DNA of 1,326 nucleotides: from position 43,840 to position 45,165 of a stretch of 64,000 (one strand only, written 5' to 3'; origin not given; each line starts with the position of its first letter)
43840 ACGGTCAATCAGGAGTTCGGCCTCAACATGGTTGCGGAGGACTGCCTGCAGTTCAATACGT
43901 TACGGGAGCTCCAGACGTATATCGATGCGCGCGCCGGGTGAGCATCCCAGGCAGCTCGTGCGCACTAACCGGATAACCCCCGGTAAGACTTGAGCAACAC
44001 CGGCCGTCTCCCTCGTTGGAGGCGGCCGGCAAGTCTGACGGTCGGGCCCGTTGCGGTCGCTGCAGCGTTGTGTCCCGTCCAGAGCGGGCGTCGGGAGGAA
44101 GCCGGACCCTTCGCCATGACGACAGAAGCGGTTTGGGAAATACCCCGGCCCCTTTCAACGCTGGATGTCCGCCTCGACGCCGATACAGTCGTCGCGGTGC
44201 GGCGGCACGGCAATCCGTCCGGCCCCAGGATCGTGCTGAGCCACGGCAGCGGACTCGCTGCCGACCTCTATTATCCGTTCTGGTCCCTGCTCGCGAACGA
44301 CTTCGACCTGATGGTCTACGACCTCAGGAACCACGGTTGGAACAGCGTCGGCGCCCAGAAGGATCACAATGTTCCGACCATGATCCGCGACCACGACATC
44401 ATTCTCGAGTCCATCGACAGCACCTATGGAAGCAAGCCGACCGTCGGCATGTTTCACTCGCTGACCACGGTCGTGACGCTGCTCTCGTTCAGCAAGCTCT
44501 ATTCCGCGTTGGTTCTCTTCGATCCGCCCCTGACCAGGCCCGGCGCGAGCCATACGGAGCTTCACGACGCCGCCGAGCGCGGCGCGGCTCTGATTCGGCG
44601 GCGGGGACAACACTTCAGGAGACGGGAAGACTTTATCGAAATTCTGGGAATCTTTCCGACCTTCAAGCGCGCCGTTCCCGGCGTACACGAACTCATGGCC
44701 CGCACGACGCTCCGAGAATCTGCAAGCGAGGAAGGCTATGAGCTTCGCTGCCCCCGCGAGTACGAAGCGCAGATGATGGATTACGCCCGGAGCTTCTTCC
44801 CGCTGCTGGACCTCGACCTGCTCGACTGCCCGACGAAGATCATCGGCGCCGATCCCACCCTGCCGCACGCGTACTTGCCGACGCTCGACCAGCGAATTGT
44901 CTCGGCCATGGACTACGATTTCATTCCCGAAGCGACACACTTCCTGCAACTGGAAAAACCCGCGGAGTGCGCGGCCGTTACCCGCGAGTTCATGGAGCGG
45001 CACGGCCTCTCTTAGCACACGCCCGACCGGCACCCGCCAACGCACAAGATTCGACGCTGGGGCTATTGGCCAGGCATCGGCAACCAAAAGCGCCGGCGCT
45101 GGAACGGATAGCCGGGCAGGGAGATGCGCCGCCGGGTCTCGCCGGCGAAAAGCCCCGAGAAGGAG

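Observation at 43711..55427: Orphan polyketide locus: a KS-AT-DH-cMT-ER-KR-ACP-KS-AT0 megasynthase with a trans carrier protein and an atypical hydrolase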

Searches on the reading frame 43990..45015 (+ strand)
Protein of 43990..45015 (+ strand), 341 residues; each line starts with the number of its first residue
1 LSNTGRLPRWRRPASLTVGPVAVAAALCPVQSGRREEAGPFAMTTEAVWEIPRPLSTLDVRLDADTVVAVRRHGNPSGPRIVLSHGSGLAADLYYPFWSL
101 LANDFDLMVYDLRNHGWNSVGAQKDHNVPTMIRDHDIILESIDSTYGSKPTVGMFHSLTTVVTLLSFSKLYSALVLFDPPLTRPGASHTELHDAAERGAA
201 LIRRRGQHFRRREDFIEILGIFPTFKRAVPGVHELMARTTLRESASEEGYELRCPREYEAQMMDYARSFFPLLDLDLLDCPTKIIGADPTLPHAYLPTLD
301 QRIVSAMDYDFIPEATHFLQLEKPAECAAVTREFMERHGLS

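Call 5: search_protein_families(library=pfam, proteins=[window:43990-45015:+], max_evalue=0.01)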
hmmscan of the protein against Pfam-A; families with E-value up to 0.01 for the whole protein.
window:43990-45015:+ (341 aa): 2 families
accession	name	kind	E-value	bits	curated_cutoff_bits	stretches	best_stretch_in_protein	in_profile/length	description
PF12697.13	Abhydrolase_6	-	1.6e-13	52.3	26.3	1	81-329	1-216/217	Alpha/beta hydrolase family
PF00561.26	Abhydrolase_1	-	9e-05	22.7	25.8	1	79-141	1-65/245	alpha/beta hydrolase fold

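Call 25: find_homologous_proteins(query=window:44116-45012:+, max_evalue=0.00001)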
Query seq(299 aa) (299 aa): 2582 proteins with E <= 0.00001 among 5034 candidates; the best 120 are listed.
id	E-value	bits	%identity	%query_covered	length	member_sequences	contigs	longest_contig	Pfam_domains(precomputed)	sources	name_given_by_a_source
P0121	1.3e-185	634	92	100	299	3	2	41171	PF12697.14,PF00561.27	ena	-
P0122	2.5e-182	623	90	100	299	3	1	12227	PF12697.14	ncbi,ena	-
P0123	3.8e-181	619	89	100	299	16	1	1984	PF12697.14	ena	-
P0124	1.7e-180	617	88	100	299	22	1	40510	PF12697.14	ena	-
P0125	8.9e-177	605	86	100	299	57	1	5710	PF12697.14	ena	-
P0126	4.6e-176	602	85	100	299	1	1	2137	PF12697.14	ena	-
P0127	4.6e-176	602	85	100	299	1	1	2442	PF12697.14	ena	-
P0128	1.1e-175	601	85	100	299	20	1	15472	PF12697.14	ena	-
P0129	3.1e-175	600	84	100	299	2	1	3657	PF12697.14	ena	-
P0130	3.2e-175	599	84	100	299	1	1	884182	PF12697.14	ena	-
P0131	4.4e-175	599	84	100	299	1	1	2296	PF12697.14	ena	-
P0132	1.2e-174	598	85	100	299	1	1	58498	PF12697.14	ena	-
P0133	1.6e-174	597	85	100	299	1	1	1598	PF12697.14,PF00561.27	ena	-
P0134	1.6e-174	597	84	100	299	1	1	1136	PF12697.14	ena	-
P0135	2.1e-174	597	85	100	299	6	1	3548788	PF12697.14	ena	-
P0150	6.4e-169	579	82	100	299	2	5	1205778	PF12697.14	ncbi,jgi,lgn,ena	-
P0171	1.0e-149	516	74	100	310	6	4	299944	PF12697.14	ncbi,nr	ncbi:MAG: alpha/beta hydrolase [Acidobacteria bacterium]|nr:alpha/beta hydrolase [Acidobacteriota ba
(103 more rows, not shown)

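Call 26: find_encoding_contigs(protein=P0171, flank=10000, max_places=3)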
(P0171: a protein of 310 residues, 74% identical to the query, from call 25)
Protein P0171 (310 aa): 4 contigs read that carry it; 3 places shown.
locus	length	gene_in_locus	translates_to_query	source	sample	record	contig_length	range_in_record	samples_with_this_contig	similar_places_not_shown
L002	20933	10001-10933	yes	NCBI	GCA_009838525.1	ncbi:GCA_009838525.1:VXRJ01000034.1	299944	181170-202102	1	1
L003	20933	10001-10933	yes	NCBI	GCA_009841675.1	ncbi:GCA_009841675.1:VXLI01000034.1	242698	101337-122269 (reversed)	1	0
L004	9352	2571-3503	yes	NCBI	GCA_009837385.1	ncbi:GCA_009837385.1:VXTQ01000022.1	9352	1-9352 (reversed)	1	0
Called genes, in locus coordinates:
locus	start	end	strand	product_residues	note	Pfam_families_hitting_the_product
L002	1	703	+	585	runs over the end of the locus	PF00860:Xan_ur_permease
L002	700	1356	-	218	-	PF22624:AASDHPPT_N, PF01648:ACPS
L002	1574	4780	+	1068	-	PF00873:ACR_tran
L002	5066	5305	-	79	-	PF00550:PP-binding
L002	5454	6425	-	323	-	PF05721:PhyH (faint)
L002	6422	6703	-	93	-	-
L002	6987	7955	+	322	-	-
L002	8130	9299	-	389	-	PF00355:Rieske, PF00848:Ring_hydroxyl_A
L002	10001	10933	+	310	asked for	PF12697:Abhydrolase_6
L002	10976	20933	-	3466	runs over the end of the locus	PF00109:ketoacyl-synt, PF02801:Ketoacyl-synt_C, PF16197:KAsynt_C_assoc, PF22621:CurL-like_PKS_C, PF00698:Acyl_transf_1, PF21089:PKS_DH_N, PF14765:PS-DH, PF08242:Methyltransf_12, +20 more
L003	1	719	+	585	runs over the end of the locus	PF00860:Xan_ur_permease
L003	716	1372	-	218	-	PF22624:AASDHPPT_N, PF01648:ACPS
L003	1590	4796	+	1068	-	PF00873:ACR_tran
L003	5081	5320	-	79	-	PF00550:PP-binding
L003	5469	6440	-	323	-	PF05721:PhyH (faint)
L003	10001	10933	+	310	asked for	PF12697:Abhydrolase_6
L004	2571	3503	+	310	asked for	PF12697:Abhydrolase_6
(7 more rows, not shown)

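Call 27: find_encoding_contigs(protein=P0150, flank=10000, max_places=3)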
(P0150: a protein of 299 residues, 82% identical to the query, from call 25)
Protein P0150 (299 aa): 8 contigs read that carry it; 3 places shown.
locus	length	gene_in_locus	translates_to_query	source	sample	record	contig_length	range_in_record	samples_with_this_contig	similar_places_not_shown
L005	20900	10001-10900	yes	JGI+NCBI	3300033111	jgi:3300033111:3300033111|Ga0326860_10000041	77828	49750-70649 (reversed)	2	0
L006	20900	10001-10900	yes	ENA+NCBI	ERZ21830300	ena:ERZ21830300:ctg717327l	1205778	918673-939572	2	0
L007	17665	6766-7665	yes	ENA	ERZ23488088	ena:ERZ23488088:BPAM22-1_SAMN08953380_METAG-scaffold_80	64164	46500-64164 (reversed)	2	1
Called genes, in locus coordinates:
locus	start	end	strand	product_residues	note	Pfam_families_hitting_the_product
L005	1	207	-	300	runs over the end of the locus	PF02653:BPD_transp_2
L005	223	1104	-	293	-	PF02653:BPD_transp_2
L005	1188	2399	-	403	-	PF13458:Peripla_BP_6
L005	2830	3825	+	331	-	PF08240:ADH_N, PF00107:ADH_zinc_N, PF13602:ADH_zinc_N_2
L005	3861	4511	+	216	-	-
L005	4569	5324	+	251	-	PF00106:adh_short, PF08659:KR, PF23441:SDR (weak), PF13561:adh_short_C2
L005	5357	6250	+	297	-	PF01522:Polysacc_deac_1 (weak)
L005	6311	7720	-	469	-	PF01425:Amidase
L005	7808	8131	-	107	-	-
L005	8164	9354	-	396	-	PF00355:Rieske, PF00848:Ring_hydroxyl_A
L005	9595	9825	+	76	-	PF00550:PP-binding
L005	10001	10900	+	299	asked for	PF12697:Abhydrolase_6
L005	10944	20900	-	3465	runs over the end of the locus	PF00109:ketoacyl-synt, PF02801:Ketoacyl-synt_C, PF16197:KAsynt_C_assoc, PF00698:Acyl_transf_1, PF21089:PKS_DH_N, PF14765:PS-DH, PF08241:Methyltransf_11, PF08242:Methyltransf_12, +16 more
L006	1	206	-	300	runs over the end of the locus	PF02653:BPD_transp_2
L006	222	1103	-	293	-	PF02653:BPD_transp_2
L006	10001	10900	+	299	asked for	PF12697:Abhydrolase_6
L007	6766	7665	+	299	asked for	PF12697:Abhydrolase_6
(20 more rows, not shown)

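Call 41: search_solved_structures(query=A1, max_evalue=1, show_alignments=1)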
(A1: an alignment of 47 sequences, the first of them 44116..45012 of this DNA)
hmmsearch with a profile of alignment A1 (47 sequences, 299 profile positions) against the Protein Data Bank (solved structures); distinct sequences matched with E-value up to 1: 28.
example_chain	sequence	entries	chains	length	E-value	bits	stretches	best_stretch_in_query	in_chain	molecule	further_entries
3c5v_A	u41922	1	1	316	0.00018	24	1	14-296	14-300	Protein phosphatase methylesterase 1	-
3c5w_P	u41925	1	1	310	0.0012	21.3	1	14-240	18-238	PP2A-specific methylesterase PME-1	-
5a62_A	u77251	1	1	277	0.0012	21.3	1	27-127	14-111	PUTATIVE ALPHA/BETA HYDROLASE FOLD PROTEIN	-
7soy_P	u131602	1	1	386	0.0035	19.8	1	14-175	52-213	Protein phosphatase methylesterase 1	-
4uhh_A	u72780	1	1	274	0.0066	18.9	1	235-295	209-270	ESTERASE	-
4uhc_A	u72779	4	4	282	0.0072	18.8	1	235-295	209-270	ESTERASE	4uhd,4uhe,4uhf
4psu_A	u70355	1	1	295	0.013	17.9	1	28-100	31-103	Alpha/beta hydrolase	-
6azd_A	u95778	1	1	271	0.017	17.5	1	28-126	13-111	PpKAI2-like H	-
3ibt_A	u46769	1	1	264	0.026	16.9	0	269-294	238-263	1H-3-hydroxy-4-oxoquinoline 2,4-dioxygenase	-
3nwo_A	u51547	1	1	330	0.054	15.9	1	233-298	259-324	Proline iminopeptidase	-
27ct_A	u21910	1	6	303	0.069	15.5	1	29-120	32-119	RPA1511_2297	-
4io0_A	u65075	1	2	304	0.15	14.5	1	225-294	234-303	Soluble epoxide hydrolase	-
4inz_A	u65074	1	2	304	0.15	14.4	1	225-294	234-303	Soluble epoxide hydrolase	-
4rnc_A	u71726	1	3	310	0.17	14.2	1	21-77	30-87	Esterase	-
4nzz_A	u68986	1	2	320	0.2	14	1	225-294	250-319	Soluble epoxide hydrolase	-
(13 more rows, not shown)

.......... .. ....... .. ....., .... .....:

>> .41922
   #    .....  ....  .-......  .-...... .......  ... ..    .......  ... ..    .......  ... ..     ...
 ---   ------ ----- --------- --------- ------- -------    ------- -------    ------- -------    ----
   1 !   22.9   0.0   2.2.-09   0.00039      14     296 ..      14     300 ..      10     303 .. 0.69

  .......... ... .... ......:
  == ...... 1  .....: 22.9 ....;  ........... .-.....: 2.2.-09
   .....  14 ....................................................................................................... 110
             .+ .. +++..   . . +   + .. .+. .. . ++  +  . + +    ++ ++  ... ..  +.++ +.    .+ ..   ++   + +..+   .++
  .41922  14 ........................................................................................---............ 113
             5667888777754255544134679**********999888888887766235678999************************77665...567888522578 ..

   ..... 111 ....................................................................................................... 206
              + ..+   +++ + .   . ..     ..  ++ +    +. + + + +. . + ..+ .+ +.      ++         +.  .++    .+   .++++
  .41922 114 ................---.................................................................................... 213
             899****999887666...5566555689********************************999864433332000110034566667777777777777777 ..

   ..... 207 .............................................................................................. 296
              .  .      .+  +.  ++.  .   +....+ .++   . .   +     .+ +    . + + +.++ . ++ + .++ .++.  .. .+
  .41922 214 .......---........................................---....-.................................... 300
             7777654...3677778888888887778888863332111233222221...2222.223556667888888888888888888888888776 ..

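Call 47: predict_structure(alignment_id=A1)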
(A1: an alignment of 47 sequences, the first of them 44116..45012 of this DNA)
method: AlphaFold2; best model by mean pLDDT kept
length: 299 residues; sequences in the alignment: 47
mean_pLDDT: 78.5   pTM: 0.81
mean pLDDT of the five models: 78.5, 75.8, 72.0, 44.2, 42.5
residues with pLDDT >= 90: 76; 70-90: 145; 50-70: 73; < 50: 5
segments of 3 or more residues with pLDDT < 50: 1-3
pLDDT, mean of each block of 10 residues (from residue 1): 60 93 87 95 78 91 91 58 71 92 95 81 81 76 61 70 73 85 77 86 84 72 73 77 70 53 70 74 91 90
secondary structure, 60 per line:
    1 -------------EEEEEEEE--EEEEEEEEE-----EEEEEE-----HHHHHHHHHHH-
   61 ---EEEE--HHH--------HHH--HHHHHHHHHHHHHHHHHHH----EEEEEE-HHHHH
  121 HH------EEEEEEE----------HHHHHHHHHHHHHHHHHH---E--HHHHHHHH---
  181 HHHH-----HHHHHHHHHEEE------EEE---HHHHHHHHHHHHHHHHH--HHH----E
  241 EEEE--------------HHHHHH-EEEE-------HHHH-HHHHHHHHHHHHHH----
elements in order: E14-21 E24-32 E38-43 H49-59 E64-67 H86-104 E109-114 H116-122 E129-135 H146-163 H170-177 H181-184 H190-198 E199-201 E208-210 H214-230 E240-244 H259-264 E266-269 H277-280 H282-295

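Call 49: find_related_loci(query=A1, collection=genome_contigs, flank=10000)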
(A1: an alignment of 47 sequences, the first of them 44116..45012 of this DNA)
Query A1 (299 aa) in genome_contigs; peptide patterns used: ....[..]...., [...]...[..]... (x = any residue, [..] = any of these).
600 stretches matched a pattern (row limit reached: there are more); 586 encode a relative of the query (tblastn E <= 1e-3); the best 80 are kept; 80 distinct loci.
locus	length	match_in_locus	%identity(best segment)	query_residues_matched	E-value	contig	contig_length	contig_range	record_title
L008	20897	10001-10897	94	1-299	0e+0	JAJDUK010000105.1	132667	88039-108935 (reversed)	MAG: Alphaproteobacteria bacterium isolate jk18x1bzbins.75 k141_31737, whole genome shotgun sequence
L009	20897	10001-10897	94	1-299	0e+0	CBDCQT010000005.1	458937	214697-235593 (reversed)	MAG: Alphaproteobacteria bacterium isolate e3c776a9-cacd-4c18-a30b-cff54c8cb4cc genome assembly, contig: contig_5, whole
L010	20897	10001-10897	94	1-299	2e-177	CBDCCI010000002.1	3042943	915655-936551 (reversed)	MAG: Alphaproteobacteria bacterium isolate 09f1bc1b-1bad-4b92-9679-6e0ab018260f genome assembly, contig: contig_2, whole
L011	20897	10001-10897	85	1-299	3e-176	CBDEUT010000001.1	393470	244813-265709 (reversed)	MAG: Alphaproteobacteria bacterium isolate fc402c75-b288-4e17-89ce-89b0a21d97e0 genome assembly, contig: contig_1, whole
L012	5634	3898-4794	83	1-299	5e-170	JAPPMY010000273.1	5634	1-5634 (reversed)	MAG: Rhodospirillales bacterium isolate RHO3_bin_58 NODE_14113_length_5634_cov_27.769134, whole genome shotgun sequence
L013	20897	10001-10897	78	1-299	8e-162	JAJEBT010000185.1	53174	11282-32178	MAG: Alphaproteobacteria bacterium isolate jk18x9bins.50 k141_471908, whole genome shotgun sequence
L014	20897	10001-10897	73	1-299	1e-147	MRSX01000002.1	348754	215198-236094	MAG: Candidatus Porisulfidus sp. TsSOB lac_sponge_s2o1_TsSOB_curated_scaffold_1, whole genome shotgun sequence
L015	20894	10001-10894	73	1-298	3e-146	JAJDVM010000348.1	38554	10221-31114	MAG: Defluviicoccus sp. isolate jk18x22bins.41 k141_633134, whole genome shotgun sequence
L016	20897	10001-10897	72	1-299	1e-145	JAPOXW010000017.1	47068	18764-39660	MAG: Gammaproteobacteria bacterium isolate COS4_bin_16 NODE_754_length_47068_cov_20.6027, whole genome shotgun sequence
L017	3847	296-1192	73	1-299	4e-149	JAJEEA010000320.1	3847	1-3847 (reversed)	MAG: Vicinamibacteria bacterium isolate p16x33bins.71 k141_299984, whole genome shotgun sequence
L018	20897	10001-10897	69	2-299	9e-144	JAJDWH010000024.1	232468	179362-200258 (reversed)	MAG: Alphaproteobacteria bacterium isolate jk18x25bins.17 k141_961036, whole genome shotgun sequence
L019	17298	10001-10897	68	2-299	7e-143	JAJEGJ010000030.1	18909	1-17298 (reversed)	MAG: Alphaproteobacteria bacterium isolate p16x44bins.6 k141_1675901, whole genome shotgun sequence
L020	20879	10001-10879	69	4-296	7e-141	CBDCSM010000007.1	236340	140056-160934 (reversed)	MAG: Paracoccaceae bacterium isolate fce447b2-faed-4fd8-83a0-125ef3c917a2 genome assembly, contig: contig_7, whole genom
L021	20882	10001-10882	68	1-294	2e-140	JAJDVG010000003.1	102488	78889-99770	MAG: Gammaproteobacteria bacterium isolate jk18x22bins.30 k141_14565, whole genome shotgun sequence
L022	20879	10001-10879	69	1-293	6e-140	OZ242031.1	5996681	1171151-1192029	MAG: Candidatus Rariloculaceae bacterium isolate a5421204-da08-4551-a270-5214cadbb2a1 genome assembly, chromosome: 1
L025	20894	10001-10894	66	1-298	1e-138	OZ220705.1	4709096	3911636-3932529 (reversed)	MAG: Alphaproteobacteria bacterium isolate 2b4cf96f-57fc-4783-9a40-8293addbc307 genome assembly, chromosome: 1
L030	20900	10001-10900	65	1-299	9e-137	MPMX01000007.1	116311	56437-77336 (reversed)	MAG: Rhodospirillaceae bacterium bin65 NODE_259_length_116311_cov_18.1774_ID_517, whole genome shotgun sequence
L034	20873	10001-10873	67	1-293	2e-135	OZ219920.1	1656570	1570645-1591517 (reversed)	MAG: Alphaproteobacteria bacterium isolate 577a58ff-f287-4036-b764-1fe737d1fd49 genome assembly, chromosome: 4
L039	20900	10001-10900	66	1-298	5e-134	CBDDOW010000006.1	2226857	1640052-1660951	MAG: Nitrospirales bacterium isolate 0b37e4ec-b941-4f54-8453-c20577e00895 genome assembly, contig: contig_6, whole genom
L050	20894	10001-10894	65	1-298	1e-129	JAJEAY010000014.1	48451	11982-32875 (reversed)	MAG: Rhodobacter sp. isolate jk18x7bins.92 k141_1050934, whole genome shotgun sequence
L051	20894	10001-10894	62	3-299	3e-129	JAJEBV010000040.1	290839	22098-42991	MAG: Thermoanaerobaculia bacterium isolate jk18x9bins.56 k141_342865, whole genome shotgun sequence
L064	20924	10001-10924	59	1-298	1e-125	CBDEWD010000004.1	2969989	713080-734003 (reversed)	MAG: Spirochaetia bacterium isolate c5f6e9bc-bcaa-411e-bf86-d1d97e606e4d genome assembly, contig: contig_4, whole genome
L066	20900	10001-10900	64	1-298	3e-125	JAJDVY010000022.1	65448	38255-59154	MAG: Nitrospirales bacterium isolate jk18x22bins.71 k141_589679, whole genome shotgun sequence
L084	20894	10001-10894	61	2-297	3e-123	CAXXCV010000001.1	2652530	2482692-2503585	MAG: Dehalococcoidia bacterium isolate f314fda6-7770-4086-b832-64b1c017fe61 genome assembly, contig: contig_1, whole gen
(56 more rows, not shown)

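Call 52: fold_search(model_id=the predicted structure, library=pdb)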
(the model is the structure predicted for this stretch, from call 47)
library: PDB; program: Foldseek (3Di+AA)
matches with E <= 10: 1545; with E <= 0.001: 1143
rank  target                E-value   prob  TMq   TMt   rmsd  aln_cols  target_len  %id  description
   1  3kxp_A                2.3e-12  1.00  0.68  0.75   4.3       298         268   14  Crystal Structure of E-2-(Acetamidomethylene)succinate Hydrolase (released 2010-02-09)
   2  8clq_D                4.4e-12  1.00  0.59  0.58   6.7       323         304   16  Zearalenone lactonase of Streptomyces coelicoflavus mutant H286Y in complex with hydrolyzed zearalenone (released 2024-02-28)
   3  8clq_B                4.6e-12  1.00  0.56  0.54   7.2       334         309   16  Zearalenone lactonase of Streptomyces coelicoflavus mutant H286Y in complex with hydrolyzed zearalenone (released 2024-02-28)
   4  8clo_A                8.9e-12  1.00  0.59  0.57   8.4       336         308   17  Zearalenone lactonase from Streptomyces coelicoflavus (released 2024-02-21)
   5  8cln_A                1.0e-11  1.00  0.59  0.58   6.7       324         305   16  Zearalenone lactonase from Streptomyces coelicoflavus, SeMet derivative for SAD phasing (released 2024-02-21)
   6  8cln_B                1.1e-11  1.00  0.60  0.59   6.7       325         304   17  Zearalenone lactonase from Streptomyces coelicoflavus, SeMet derivative for SAD phasing (released 2024-02-21)
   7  4uhc                  1.2e-11  1.00  0.58  0.61   6.1       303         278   18  Structural studies of a thermophilic esterase from Thermogutta terrifontis (Native) (released 2015-06-10)
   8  4iq4_A                1.4e-11  1.00  0.59  0.42   6.9       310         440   16  Structure of a 16 nm protein cage designed by fusing symmetric oligomeric domains, triple mutant, P21212 form (released 2013-07-24)
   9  3qit_A                1.5e-11  1.00  0.63  0.67   6.5       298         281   13  Thioesterase Domain From Curacin Biosynthetic Pathway (released 2011-03-09)
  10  8cln_C                1.5e-11  1.00  0.55  0.55   7.9       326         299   17  Zearalenone lactonase from Streptomyces coelicoflavus, SeMet derivative for SAD phasing (released 2024-02-21)
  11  21dl_A                2.2e-11  1.00  0.55  0.56   7.6       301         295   17  Crystal structure of de novo designed esterase RPA1511-5221 (released 2026-04-01)
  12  8cln_D                2.5e-11  1.00  0.58  0.58   7.1       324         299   17  Zearalenone lactonase from Streptomyces coelicoflavus, SeMet derivative for SAD phasing (released 2024-02-21)
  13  4ose_A                2.8e-11  1.00  0.64  0.67   5.4       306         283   12  X-ray Crystal Structure of a Putative Hydrolase from Rickettsia typhi (released 2014-03-19)
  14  8clq_A                2.8e-11  1.00  0.58  0.58   6.8       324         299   15  Zearalenone lactonase of Streptomyces coelicoflavus mutant H286Y in complex with hydrolyzed zearalenone (released 2024-02-28)
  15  4psu                  3.1e-11  1.00  0.57  0.59   7.9       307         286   18  Crystal structure of alpha/beta hydrolase from Rhodopseudomonas palustris CGA009 (released 2015-03-11)
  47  2o2h                  5.1e-10  1.00  0.56  0.57   7.0       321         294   14  Crystal structure of haloalkane dehalogenase Rv2579 from Mycobacterium tuberculosis complexed with 1,2-dichloroethane (released 2007-11-13)
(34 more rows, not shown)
